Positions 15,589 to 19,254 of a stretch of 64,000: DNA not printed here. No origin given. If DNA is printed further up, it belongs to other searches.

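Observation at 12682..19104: Compact, orphan PfaA-like (PUFA/glycolipid-synthase-like) type I PKS module between flagellar and pilus genes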

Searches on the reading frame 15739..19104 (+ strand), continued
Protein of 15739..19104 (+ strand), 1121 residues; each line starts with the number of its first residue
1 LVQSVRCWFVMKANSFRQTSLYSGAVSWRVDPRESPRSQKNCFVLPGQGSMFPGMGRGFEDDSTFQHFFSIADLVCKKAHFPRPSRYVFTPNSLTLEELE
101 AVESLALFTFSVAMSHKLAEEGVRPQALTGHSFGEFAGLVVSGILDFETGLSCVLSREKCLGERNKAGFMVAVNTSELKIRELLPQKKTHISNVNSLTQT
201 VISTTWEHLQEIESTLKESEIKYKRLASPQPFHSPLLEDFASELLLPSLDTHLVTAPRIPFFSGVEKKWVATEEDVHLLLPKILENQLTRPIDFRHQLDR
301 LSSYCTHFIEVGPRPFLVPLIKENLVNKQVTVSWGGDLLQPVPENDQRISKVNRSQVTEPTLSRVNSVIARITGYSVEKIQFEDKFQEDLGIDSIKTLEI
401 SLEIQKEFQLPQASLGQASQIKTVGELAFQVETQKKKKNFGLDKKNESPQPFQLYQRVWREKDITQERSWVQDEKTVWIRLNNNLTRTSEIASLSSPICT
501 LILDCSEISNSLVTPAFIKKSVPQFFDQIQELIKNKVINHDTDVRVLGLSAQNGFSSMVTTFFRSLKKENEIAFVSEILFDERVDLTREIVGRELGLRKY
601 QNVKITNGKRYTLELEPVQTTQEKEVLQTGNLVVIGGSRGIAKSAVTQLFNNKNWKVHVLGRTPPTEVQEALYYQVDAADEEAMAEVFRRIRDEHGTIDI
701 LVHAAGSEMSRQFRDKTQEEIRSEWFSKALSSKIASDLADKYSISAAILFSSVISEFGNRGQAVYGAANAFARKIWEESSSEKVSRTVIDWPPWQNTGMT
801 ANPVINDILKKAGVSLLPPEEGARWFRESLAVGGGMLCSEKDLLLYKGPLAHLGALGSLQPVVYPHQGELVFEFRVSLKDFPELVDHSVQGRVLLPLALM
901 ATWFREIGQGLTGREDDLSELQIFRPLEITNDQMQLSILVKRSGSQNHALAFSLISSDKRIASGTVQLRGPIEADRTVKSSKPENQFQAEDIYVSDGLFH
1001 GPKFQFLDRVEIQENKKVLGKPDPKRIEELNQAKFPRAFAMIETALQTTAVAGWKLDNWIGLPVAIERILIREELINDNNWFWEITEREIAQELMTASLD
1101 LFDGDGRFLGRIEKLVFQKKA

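Call 46: find_encoding_contigs(protein=P0135, flank=10000, max_places=1)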
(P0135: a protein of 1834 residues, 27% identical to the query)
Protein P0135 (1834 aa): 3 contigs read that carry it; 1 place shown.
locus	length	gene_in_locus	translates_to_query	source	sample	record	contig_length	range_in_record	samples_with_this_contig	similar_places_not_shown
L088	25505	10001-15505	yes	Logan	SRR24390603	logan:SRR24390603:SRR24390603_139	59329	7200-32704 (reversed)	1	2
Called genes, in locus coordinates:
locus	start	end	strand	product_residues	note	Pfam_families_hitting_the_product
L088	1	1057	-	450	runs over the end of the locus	-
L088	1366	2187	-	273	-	PF01209:Ubie_methyltran, PF02353:CMAS, PF06080:DUF938 (faint), PF13489:Methyltransf_23, PF13847:Methyltransf_31, PF08241:Methyltransf_11, PF08242:Methyltransf_12, PF13649:Methyltransf_25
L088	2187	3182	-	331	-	PF00535:Glycos_transf_2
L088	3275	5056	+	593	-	-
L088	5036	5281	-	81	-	PF13186:SPASM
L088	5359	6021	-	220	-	PF00891:Methyltransf_2 (weak), PF05175:MTS (weak), PF13489:Methyltransf_23, PF13847:Methyltransf_31, PF08241:Methyltransf_11, PF08242:Methyltransf_12, PF13649:Methyltransf_25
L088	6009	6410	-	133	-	-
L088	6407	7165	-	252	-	-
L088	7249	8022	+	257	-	PF01040:UbiA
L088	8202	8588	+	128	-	-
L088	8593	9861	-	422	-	-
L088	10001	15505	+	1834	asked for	PF00109:ketoacyl-synt, PF02801:Ketoacyl-synt_C, PF16197:KAsynt_C_assoc (weak), PF00109:ketoacyl-synt (weak), PF00698:Acyl_transf_1, PF00106:adh_short, PF08659:KR, PF13561:adh_short_C2 (weak)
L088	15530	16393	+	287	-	-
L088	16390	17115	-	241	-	PF00881:Nitroreductase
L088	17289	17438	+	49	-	-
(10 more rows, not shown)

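Call 80: search_protein_families(library=ncbifam, proteins=[P0195, P0182, P0171, P0181, P0175], max_evalue=1e-30)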
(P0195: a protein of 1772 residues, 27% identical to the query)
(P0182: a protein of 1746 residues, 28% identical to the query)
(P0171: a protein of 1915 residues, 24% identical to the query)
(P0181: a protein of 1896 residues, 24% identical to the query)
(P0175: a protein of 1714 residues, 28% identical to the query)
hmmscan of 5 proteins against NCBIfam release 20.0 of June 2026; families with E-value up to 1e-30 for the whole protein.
P0195 (1772 aa): 20 families
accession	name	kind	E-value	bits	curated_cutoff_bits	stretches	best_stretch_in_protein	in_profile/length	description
TIGR02813.1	omega_3_PfaA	subfamily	0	1294.3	1010.1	3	5-927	7-946/2582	polyketide-type polyunsaturated fatty acid synthase PfaA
NF045894.1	PKS_plus_SDR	equivalog_domain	6.1e-207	690.2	1740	2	178-908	145-860/1515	type I polyketide synthase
NF041183.1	Pks2_ls1_myc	equivalog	1.6e-116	390.1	2400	1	184-904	151-858/2086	sulfolipid-1 biosynthesis phthioceranic/hydroxyphthioceranic acid synthase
NF040607.1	mycolic_Pks13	equivalog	3.6e-100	336.3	2100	1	3-473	99-534/1680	polyketide synthase Pks13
TIGR00128.1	fabD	equivalog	1.4e-60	205.3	260.9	1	570-859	2-284/290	ACP S-malonyltransferase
TIGR03131.1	malonate_mdcH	equivalog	1.9e-51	175.3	297.9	1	571-870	1-284/297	malonate decarboxylase subunit epsilon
TIGR03150.1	fabF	equivalog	6e-50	170.1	493.75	1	178-462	133-406/407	beta-ketoacyl-ACP synthase II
NF005589.0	PRK07314.1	subfamily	1.1e-46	159.5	387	1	178-465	136-412/413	beta-ketoacyl-ACP synthase II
NF053555.1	prodigi_MBC_PigJ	equivalog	6.3e-45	153.7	900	1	170-463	477-757/759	prodigiosin MBC biosynthesis protein PigJ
NF004970.0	PRK06333.1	subfamily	1e-43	149.8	525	1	177-465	144-422/424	beta-ketoacyl-ACP synthase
NF037940.1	PKS_MbtD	equivalog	1.2e-37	129.5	1150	0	501-900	31-412/978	mycobactin polyketide synthase MbtD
NF006618.0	PRK09185.1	subfamily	2.2e-37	129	407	1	186-462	141-390/394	beta-ketoacyl-ACP synthase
NF058662.1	cispenta_AmcF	equivalog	2.3e-36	125.6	325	1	143-419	68-336/369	cispentacin biosynthesis acyltransferase subunit AmcF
NF037941.1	PKS_NbtC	equivalog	3.4e-36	124.6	1150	0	565-906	91-433/1027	nocobactin polyketide synthase NbtC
NF006274.0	PRK08439.1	equivalog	4e-35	121.4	621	1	178-461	134-402/406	beta-ketoacyl-ACP synthase II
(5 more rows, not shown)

P0182 (1746 aa): 20 families
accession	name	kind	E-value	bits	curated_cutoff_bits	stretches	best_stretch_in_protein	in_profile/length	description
TIGR02813.1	omega_3_PfaA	subfamily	0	1306.6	1010.1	3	5-919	7-946/2582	polyketide-type polyunsaturated fatty acid synthase PfaA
NF045894.1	PKS_plus_SDR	equivalog_domain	2.3e-207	691.6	1740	1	178-902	145-862/1515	type I polyketide synthase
NF041183.1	Pks2_ls1_myc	equivalog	8.8e-119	397.5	2400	1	184-896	151-858/2086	sulfolipid-1 biosynthesis phthioceranic/hydroxyphthioceranic acid synthase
NF040607.1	mycolic_Pks13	equivalog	3.3e-99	333.1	2100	1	3-465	99-530/1680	polyketide synthase Pks13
TIGR00128.1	fabD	equivalog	4.8e-61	206.8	260.9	1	562-852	2-285/290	ACP S-malonyltransferase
TIGR03131.1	malonate_mdcH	equivalog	3.2e-51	174.5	297.9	1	563-862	1-284/297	malonate decarboxylase subunit epsilon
TIGR03150.1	fabF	equivalog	3.7e-50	170.8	493.75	1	178-458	133-406/407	beta-ketoacyl-ACP synthase II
NF005589.0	PRK07314.1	subfamily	1.5e-46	159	387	1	178-461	136-412/413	beta-ketoacyl-ACP synthase II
NF053555.1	prodigi_MBC_PigJ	equivalog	2.7e-45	154.9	900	1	152-459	463-757/759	prodigiosin MBC biosynthesis protein PigJ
NF004970.0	PRK06333.1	subfamily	7.3e-44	150.3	525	1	7-462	6-423/424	beta-ketoacyl-ACP synthase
NF006618.0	PRK09185.1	subfamily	7e-38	130.7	407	1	186-458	141-390/394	beta-ketoacyl-ACP synthase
NF058662.1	cispenta_AmcF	equivalog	4e-37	128.1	325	1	144-421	69-338/369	cispentacin biosynthesis acyltransferase subunit AmcF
NF006274.0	PRK08439.1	equivalog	5.3e-35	121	621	1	178-457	134-402/406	beta-ketoacyl-ACP synthase II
NF005076.0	PRK06501.1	equivalog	2.2e-34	119.1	629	1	181-459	150-421/425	beta-ketoacyl-ACP synthase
NF037940.1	PKS_MbtD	equivalog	3.4e-34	118.1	1150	0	497-891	31-411/978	mycobactin polyketide synthase MbtD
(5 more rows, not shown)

P0171 (1915 aa): 19 families
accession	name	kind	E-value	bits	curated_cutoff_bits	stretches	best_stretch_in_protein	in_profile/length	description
TIGR02813.1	omega_3_PfaA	subfamily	0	1211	1010.1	2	9-887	7-919/2582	polyketide-type polyunsaturated fatty acid synthase PfaA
NF045894.1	PKS_plus_SDR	equivalog_domain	1.1e-207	692.7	1740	1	182-895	146-858/1515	type I polyketide synthase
NF041183.1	Pks2_ls1_myc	equivalog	1.7e-119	399.9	2400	1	185-893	149-858/2086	sulfolipid-1 biosynthesis phthioceranic/hydroxyphthioceranic acid synthase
NF040607.1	mycolic_Pks13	equivalog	6.6e-112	375.2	2100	1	10-475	102-537/1680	polyketide synthase Pks13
TIGR00128.1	fabD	equivalog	2.2e-57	194.8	260.9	1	561-851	3-287/290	ACP S-malonyltransferase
TIGR03150.1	fabF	equivalog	4.4e-51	173.9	493.75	1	181-459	133-404/407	beta-ketoacyl-ACP synthase II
NF005589.0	PRK07314.1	subfamily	8.4e-50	169.7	387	1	181-462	136-410/413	beta-ketoacyl-ACP synthase II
NF053555.1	prodigi_MBC_PigJ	equivalog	3e-48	164.7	900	1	23-462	345-757/759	prodigiosin MBC biosynthesis protein PigJ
NF004970.0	PRK06333.1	subfamily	6e-44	150.6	525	1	180-465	144-423/424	beta-ketoacyl-ACP synthase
TIGR03131.1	malonate_mdcH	equivalog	3.7e-42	144.8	297.9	1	561-859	1-284/297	malonate decarboxylase subunit epsilon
NF037940.1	PKS_MbtD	equivalog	3.5e-39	134.6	1150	0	517-890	53-413/978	mycobactin polyketide synthase MbtD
NF005076.0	PRK06501.1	equivalog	1.1e-36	126.7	629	1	186-459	152-418/425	beta-ketoacyl-ACP synthase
NF006274.0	PRK08439.1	equivalog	1.5e-36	126.1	621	1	181-459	134-401/406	beta-ketoacyl-ACP synthase II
NF058662.1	cispenta_AmcF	equivalog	3.5e-36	125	325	1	193-421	113-336/369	cispentacin biosynthesis acyltransferase subunit AmcF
NF006618.0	PRK09185.1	subfamily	2.3e-34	119.1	407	1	191-458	143-387/394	beta-ketoacyl-ACP synthase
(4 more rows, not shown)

P0181 (1896 aa): 18 families
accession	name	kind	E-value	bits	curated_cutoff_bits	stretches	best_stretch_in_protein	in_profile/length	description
TIGR02813.1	omega_3_PfaA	subfamily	0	1140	1010.1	3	3-480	8-487/2582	polyketide-type polyunsaturated fatty acid synthase PfaA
NF045894.1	PKS_plus_SDR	equivalog_domain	4.2e-195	651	1740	1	176-865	147-859/1515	type I polyketide synthase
NF041183.1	Pks2_ls1_myc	equivalog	3.7e-112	375.6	2400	1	178-461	149-428/2086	sulfolipid-1 biosynthesis phthioceranic/hydroxyphthioceranic acid synthase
NF040607.1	mycolic_Pks13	equivalog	2.4e-109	366.7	2100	1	3-467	102-535/1680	polyketide synthase Pks13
TIGR00128.1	fabD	equivalog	6.6e-56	189.9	260.9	1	539-821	3-288/290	ACP S-malonyltransferase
TIGR03150.1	fabF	equivalog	5e-52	176.9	493.75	1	174-454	133-405/407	beta-ketoacyl-ACP synthase II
NF005589.0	PRK07314.1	subfamily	1.5e-49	168.9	387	1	174-456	136-410/413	beta-ketoacyl-ACP synthase II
TIGR03131.1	malonate_mdcH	equivalog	9.3e-47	159.9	297.9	1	539-828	1-284/297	malonate decarboxylase subunit epsilon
NF004970.0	PRK06333.1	subfamily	8.8e-43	146.7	525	1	173-457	144-421/424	beta-ketoacyl-ACP synthase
NF053555.1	prodigi_MBC_PigJ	equivalog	9.8e-42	143.2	900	1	3-457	332-758/759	prodigiosin MBC biosynthesis protein PigJ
NF058662.1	cispenta_AmcF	equivalog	5.5e-41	140.8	325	1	181-415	108-336/369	cispentacin biosynthesis acyltransferase subunit AmcF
NF006434.0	PRK08722.1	equivalog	2.4e-38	132.1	759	1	174-451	136-407/414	beta-ketoacyl-ACP synthase II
NF004618.0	PRK05952.1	equivalog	6.7e-38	130.6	455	1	176-457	121-382/384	beta-ketoacyl-ACP synthase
NF005076.0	PRK06501.1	equivalog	1.6e-37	129.4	629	1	176-456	149-421/425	beta-ketoacyl-ACP synthase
NF006274.0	PRK08439.1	equivalog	2.4e-37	128.7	621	1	174-453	134-401/406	beta-ketoacyl-ACP synthase II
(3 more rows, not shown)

P0175 (1714 aa): 11 families
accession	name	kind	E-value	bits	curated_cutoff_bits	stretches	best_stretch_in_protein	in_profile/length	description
NF045894.1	PKS_plus_SDR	equivalog_domain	6.1e-137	458.2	1740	2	153-830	137-839/1515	type I polyketide synthase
TIGR02813.1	omega_3_PfaA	subfamily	5.5e-122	408.1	1010.1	1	69-455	96-482/2582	polyketide-type polyunsaturated fatty acid synthase PfaA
NF041183.1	Pks2_ls1_myc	equivalog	1.7e-63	214.2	2400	1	165-804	148-813/2086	sulfolipid-1 biosynthesis phthioceranic/hydroxyphthioceranic acid synthase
NF040607.1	mycolic_Pks13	equivalog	3.5e-57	193.8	2100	1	164-445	246-536/1680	polyketide synthase Pks13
TIGR03131.1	malonate_mdcH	equivalog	8.2e-42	143.6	297.9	1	525-813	2-284/297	malonate decarboxylase subunit epsilon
TIGR03150.1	fabF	equivalog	4.8e-40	137.5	493.75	1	168-432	140-406/407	beta-ketoacyl-ACP synthase II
TIGR00128.1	fabD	equivalog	5.8e-40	137.6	260.9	1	525-804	4-286/290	ACP S-malonyltransferase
NF005589.0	PRK07314.1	subfamily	1.7e-37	129.2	387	0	167-433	142-410/413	beta-ketoacyl-ACP synthase II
NF005076.0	PRK06501.1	equivalog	2.5e-35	122.2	629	1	158-434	144-422/425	beta-ketoacyl-ACP synthase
NF037941.1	PKS_NbtC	equivalog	7e-34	116.9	1150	0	1101-1420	610-914/1027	nocobactin polyketide synthase NbtC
NF004970.0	PRK06333.1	subfamily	2e-31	109.3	525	0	169-432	153-419/424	beta-ketoacyl-ACP synthase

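Call 86: find_encoding_contigs(protein=P0098, flank=10000, max_places=1)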
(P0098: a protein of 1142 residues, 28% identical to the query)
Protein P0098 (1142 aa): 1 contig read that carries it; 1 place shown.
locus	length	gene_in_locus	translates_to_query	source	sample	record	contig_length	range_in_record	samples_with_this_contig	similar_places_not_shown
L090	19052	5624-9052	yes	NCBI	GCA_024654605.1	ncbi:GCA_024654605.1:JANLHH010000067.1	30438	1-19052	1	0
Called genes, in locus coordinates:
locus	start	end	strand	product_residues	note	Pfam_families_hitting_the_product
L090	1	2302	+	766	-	?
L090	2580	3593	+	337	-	PF07786:HGSNAT_cat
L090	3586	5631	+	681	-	PF00109:ketoacyl-synt, PF02801:Ketoacyl-synt_C, PF00109:ketoacyl-synt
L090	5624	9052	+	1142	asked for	PF00698:Acyl_transf_1, PF00106:adh_short, PF08659:KR, PF13561:adh_short_C2 (weak), PF21089:PKS_DH_N, PF14765:PS-DH (weak)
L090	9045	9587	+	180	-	PF01648:ACPS (weak)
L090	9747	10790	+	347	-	-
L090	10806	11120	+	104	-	-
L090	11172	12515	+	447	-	PF13884:Peptidase_S74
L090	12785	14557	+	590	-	PF05157:MshEN, PF00437:T2SSE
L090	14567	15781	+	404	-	PF00482:T2SSF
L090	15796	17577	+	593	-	PF13620:CarboxypepD_reg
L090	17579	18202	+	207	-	PF07963:N_methyl (weak)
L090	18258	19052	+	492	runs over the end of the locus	-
